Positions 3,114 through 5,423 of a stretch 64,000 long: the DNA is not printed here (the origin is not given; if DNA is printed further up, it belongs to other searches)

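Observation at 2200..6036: Three-gene operon centred on a NucS/Shedu-like PD-(D/E)xK nuclease: candidate defence or DNA-processing system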

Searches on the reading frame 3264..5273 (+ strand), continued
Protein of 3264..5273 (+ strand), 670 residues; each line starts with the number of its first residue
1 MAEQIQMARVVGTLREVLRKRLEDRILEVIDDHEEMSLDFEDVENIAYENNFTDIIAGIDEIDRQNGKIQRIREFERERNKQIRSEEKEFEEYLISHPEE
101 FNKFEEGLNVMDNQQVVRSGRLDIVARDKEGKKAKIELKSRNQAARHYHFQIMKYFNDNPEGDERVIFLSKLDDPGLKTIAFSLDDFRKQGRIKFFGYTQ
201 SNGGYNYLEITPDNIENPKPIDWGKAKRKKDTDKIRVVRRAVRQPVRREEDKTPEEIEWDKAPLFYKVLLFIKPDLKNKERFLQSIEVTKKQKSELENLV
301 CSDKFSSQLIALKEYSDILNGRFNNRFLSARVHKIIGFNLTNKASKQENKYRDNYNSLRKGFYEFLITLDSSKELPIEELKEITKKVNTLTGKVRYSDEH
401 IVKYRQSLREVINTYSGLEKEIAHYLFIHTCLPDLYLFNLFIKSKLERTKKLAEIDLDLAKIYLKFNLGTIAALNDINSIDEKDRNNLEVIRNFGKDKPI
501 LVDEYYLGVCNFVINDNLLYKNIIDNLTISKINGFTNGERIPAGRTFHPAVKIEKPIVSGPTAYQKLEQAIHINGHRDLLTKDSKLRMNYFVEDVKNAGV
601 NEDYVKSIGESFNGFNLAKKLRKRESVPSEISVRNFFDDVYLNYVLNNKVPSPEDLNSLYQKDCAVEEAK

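Call 59: find_encoding_contigs(protein=P0148, flank=8000, max_places=2)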
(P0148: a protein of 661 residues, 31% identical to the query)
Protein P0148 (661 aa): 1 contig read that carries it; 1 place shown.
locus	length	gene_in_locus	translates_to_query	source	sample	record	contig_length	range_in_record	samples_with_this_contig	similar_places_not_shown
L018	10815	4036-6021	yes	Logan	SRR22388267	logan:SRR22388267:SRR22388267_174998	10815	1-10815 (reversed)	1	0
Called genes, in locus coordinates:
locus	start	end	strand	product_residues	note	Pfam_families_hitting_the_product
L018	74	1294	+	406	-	PF00009:GTP_EFTU, PF03193:RsgA_GTPase (weak), PF09173:eIF2_C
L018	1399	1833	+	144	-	PF24875:DUF7736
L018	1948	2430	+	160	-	PF13527:Acetyltransf_9 (weak), PF13673:Acetyltransf_10, PF00583:Acetyltransf_1, PF13508:Acetyltransf_7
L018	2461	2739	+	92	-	PF03911:Sec61_beta (weak)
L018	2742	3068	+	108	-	PF01849:NAC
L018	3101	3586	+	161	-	-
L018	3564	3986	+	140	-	-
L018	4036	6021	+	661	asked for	PF01939:NucS_C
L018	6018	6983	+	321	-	-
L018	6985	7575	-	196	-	-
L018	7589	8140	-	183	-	PF00571:CBS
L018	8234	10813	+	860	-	?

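Call 61: predict_structure(alignment_id=A2)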
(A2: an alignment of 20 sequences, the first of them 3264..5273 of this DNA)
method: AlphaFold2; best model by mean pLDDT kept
length: 670 residues; sequences in the alignment: 20
mean_pLDDT: 78.0   pTM: 0.44
mean pLDDT of the five models: 78.0, 77.0, 74.8, 74.7, 72.5
residues with pLDDT >= 90: 145; 70-90: 383; 50-70: 77; < 50: 65
segments of 3 or more residues with pLDDT < 50: 227-253, 324-327, 532-559, 668-670
pLDDT, mean of each block of 10 residues (from residue 1): 60 82 75 57 83 81 72 74 85 89 89 78 87 90 86 82 87 89 89 92 88 82 61 37 37 64 89 82 88 91 78 70 54 68 82 87 83 82 92 86 87 82 79 84 93 92 87 84 82 66 62 89 91 37 33 40 86 60 83 91 93 86 68 91 93 93 65
secondary structure, 60 per line:
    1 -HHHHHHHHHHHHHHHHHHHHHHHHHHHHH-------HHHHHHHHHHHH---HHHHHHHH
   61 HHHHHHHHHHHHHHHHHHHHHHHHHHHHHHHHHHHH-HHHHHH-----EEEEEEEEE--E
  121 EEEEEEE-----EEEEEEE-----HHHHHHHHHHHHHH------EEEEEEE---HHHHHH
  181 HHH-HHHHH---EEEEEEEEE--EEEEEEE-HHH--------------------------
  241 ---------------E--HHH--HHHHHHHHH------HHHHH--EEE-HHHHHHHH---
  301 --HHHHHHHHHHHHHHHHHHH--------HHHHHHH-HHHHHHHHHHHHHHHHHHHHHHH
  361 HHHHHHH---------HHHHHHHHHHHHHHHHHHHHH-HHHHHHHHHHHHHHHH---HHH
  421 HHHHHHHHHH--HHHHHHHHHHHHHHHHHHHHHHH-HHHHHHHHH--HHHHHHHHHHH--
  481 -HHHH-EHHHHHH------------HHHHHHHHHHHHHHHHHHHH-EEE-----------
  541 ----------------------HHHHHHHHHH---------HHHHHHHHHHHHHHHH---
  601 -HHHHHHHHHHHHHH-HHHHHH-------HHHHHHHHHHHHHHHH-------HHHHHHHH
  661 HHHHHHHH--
elements in order (helices of 4 or more, strands of 3 or more residues): H2-30 H38-49 H53-96 H98-103 E109-117 E120-127 E133-139 H145-158 E165-171 H175-183 H185-189 E193-201 E204-210 H264-272 H279-283 E286-288 H290-297 H303-321 H330-336 H338-367 H377-397 H399-414 H418-430 H433-455 H457-465 H468-478 H482-485 H488-493 H506-525 E527-529 H563-572 H582-597 H602-615 H617-622 H630-645 H653-668

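Call 64: fold_search(model_id=the predicted structure, library=pdb)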
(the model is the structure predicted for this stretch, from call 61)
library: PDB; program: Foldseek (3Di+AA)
matches with E <= 10: 167; with E <= 0.001: 0
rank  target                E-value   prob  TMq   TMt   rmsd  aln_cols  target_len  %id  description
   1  2vld_A                2.7e-03  1.00  0.14  0.37   3.0       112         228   24  crystal structure of a repair endonuclease from Pyrococcus abyssi (released 2009-05-19)
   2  2vld_B                2.7e-03  1.00  0.13  0.34   3.9       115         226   20  crystal structure of a repair endonuclease from Pyrococcus abyssi (released 2009-05-19)
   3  5gke_A                3.4e-03  1.00  0.14  0.35   3.1       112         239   22  Structure of EndoMS-dsDNA1 complex (released 2016-11-02)
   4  2inb                  3.1e-02  1.00  0.13  0.52   5.3       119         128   16  Crystal structure of an XisH family protein (ZP_00107633.1) from Nostoc punctiforme PCC 73102 at 1.60 A resolution (released 2006-10-24)
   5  3dnx                  4.5e-02  1.00  0.11  0.42   4.7       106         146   14  SPO1766 protein of unknown function from Silicibacter pomeroyi. (released 2008-09-02)
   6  2okf_A                4.5e-02  1.00  0.13  0.51   5.3       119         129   18  CRYSTAL STRUCTURE OF A FDXN ELEMENT EXCISION CONTROLLING FACTOR PROTEIN (AVA_3312) FROM ANABAENA VARIABILIS AT 1.60 A  (released 2007-01-30)
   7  4dap                  1.1e-01  0.99  0.13  0.32   5.6       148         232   14  The structure of Escherichia coli SfsA (released 2013-08-14)
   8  5gkj_B                1.7e-01  1.00  0.14  0.36   4.0       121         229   19  Structure of EndoMS in apo form (released 2016-11-02)
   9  8epx_D                1.7e-01  0.97  0.13  0.17   6.5       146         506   11  Type IIS Restriction Endonuclease PaqCI, DNA bound (released 2023-03-22)
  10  8em1_B                2.4e-01  0.25  0.15  0.20  24.8       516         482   10  Type IIS Restriction Endonuclease PaqCI, DNA Unbound (released 2023-03-22)
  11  9lnb_A                2.7e-01  0.11  0.09  0.14  22.8       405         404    9  Cryo-EM structure of lumen facing G6PT1 in the apo state (released 2025-12-31)
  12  8em1_A                2.9e-01  0.16  0.14  0.17  25.3       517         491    9  Type IIS Restriction Endonuclease PaqCI, DNA Unbound (released 2023-03-22)
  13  8epx_A                3.0e-01  0.96  0.14  0.19   6.2       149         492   10  Type IIS Restriction Endonuclease PaqCI, DNA bound (released 2023-03-22)
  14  2ph7_A                5.2e-01  0.90  0.13  0.34   7.3       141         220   10  Crystal structure of AF2093 from Archaeoglobus fulgidus (released 2007-05-08)
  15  6xl1_A                6.6e-01  0.85  0.11  0.19   5.8       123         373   14  crystal structure of cA4-activated Card1(D294N) (released 2020-12-30)
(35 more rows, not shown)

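Call 80: find_encoding_contigs(protein=P0136, flank=8000, max_places=3)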
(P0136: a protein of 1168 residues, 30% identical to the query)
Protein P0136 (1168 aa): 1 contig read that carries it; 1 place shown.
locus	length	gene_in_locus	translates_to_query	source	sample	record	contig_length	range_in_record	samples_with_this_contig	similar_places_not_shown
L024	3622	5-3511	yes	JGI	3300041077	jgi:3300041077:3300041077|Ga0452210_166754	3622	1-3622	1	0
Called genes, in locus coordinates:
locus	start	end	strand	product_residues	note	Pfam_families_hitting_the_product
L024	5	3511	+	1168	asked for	-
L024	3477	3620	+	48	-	?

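Call 81: find_related_loci(query=A3, collection=viral_contigs, flank=8000)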
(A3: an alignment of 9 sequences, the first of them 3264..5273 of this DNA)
Query A3 (670 aa) in viral_contigs; peptide patterns used: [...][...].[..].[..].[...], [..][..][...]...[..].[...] (x = any residue, [..] = any of these).
96 stretches matched a pattern, but none encodes a relative of the query by tblastn (E <= 1e-3).

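Call 88: search_protein_families(library=padloc, alignment_id=A2, max_evalue=0.1)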
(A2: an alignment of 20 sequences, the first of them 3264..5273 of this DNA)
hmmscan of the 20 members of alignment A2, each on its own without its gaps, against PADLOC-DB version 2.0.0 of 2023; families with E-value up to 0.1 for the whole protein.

A. member 1, window:3264-5273:+ (670 aa): 0 families

B. families by the number of members that match (of 20 scanned): 14 families
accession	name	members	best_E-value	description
PDLC04916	PDC-S11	9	2.2e-05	-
PDLC04910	PDC-S11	3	2.4e-05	-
PDLC04913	PDC-S11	3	0.00014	-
PDLC04914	PDC-S11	2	0.00022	-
PDLC04980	PDC-S26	2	0.00026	-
PDLC04824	PDC-S02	2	0.00027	-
PDLC04799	PDC-S02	2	0.00058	-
PDLC03048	REase_I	1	0.00055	Type I restriction enzyme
PDLC04974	PDC-S26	1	0.00066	-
PDLC04911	PDC-S11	1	0.0015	-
PDLC04945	PDC-S18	1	0.008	-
PDLC04221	HEC-02B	1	0.01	-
PDLC01611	Cas4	1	0.048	"CAS-I,CAS-II,CAS-III,CAS-IV,CAS-V,CAS-VI; acquisition_associated"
PDLC01250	Cas4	1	0.064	"CAS-I,CAS-II,CAS-III,CAS-IV,CAS-V,CAS-VI; acquisition_associated"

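Call 90: search_protein_families(library=padloc, proteins=[P0134, P0135, P0137, P0142, P0148, P0154, P0143, P0144, P0145, P0146], max_evalue=0.01)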
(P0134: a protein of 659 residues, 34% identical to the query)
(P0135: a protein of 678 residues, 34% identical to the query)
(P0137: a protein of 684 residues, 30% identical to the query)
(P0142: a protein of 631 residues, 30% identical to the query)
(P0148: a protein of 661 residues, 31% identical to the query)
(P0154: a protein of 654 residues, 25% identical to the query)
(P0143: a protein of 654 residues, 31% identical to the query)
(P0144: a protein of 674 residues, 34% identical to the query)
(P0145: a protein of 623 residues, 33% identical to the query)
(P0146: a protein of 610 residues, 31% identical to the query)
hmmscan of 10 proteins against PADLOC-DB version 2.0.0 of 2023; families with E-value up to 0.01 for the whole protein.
P0134 (659 aa): 4 families
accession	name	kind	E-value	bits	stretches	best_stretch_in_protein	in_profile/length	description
PDLC04916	PDC-S11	-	2.2e-05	21.7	1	78-150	19-90/358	-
PDLC04824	PDC-S02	-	0.00027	18.2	1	103-151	209-257/308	-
PDLC04799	PDC-S02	-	0.00058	17.1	1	101-152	207-258/308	-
PDLC04914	PDC-S11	-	0.0096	13.1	0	97-170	37-109/314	-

P0135 (678 aa): 2 families
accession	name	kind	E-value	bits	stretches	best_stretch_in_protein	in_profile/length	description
PDLC04980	PDC-S26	-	0.00026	18.5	1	119-173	101-153/389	-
PDLC04916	PDC-S11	-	0.0021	15.2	0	87-159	21-90/358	-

P0137 (684 aa): 1 family
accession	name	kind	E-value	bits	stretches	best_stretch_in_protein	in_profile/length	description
PDLC03048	REase_I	-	0.00055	16.2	1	73-168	71-163/976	Type I restriction enzyme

P0142 (631 aa): 2 families
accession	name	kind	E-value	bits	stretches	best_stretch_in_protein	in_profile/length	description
PDLC04914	PDC-S11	-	0.00022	18.5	1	79-184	22-128/314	-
PDLC04911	PDC-S11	-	0.0015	15.9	1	92-184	39-133/318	-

P0148 (661 aa): 1 family
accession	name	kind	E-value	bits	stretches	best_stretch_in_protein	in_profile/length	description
PDLC04916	PDC-S11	-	0.0028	14.8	1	63-150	1-87/358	-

P0154 (654 aa): 4 families
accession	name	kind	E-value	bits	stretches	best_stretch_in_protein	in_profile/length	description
PDLC04916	PDC-S11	-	3.9e-05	20.9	1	86-164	14-90/358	-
PDLC04913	PDC-S11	-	0.0055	13.8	0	129-164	60-94/375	-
PDLC04824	PDC-S02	-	0.0072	13.6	0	112-165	204-257/308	-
PDLC04945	PDC-S18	-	0.008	13.5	0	95-176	20-97/302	-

P0143 (654 aa): 0 families

P0144 (674 aa): 1 family
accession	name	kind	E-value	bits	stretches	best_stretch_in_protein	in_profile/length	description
PDLC04916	PDC-S11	-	0.0001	19.5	1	87-156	23-90/358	-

P0145 (623 aa): 0 families

P0146 (610 aa): 3 families
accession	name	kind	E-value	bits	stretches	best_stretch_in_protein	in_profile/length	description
PDLC04910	PDC-S11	-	0.00029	18.2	1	122-159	57-93/359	-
PDLC04913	PDC-S11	-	0.00051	17.2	1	98-159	34-94/375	-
PDLC04916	PDC-S11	-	0.00084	16.5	1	88-159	23-90/358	-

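Call 95: search_dna_similar(query=window:3264-5273:+, collection=phages, mode=protein, max_evalue=0.001, max_rows=8)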
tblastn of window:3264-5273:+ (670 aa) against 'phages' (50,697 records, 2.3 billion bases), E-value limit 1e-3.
No match.
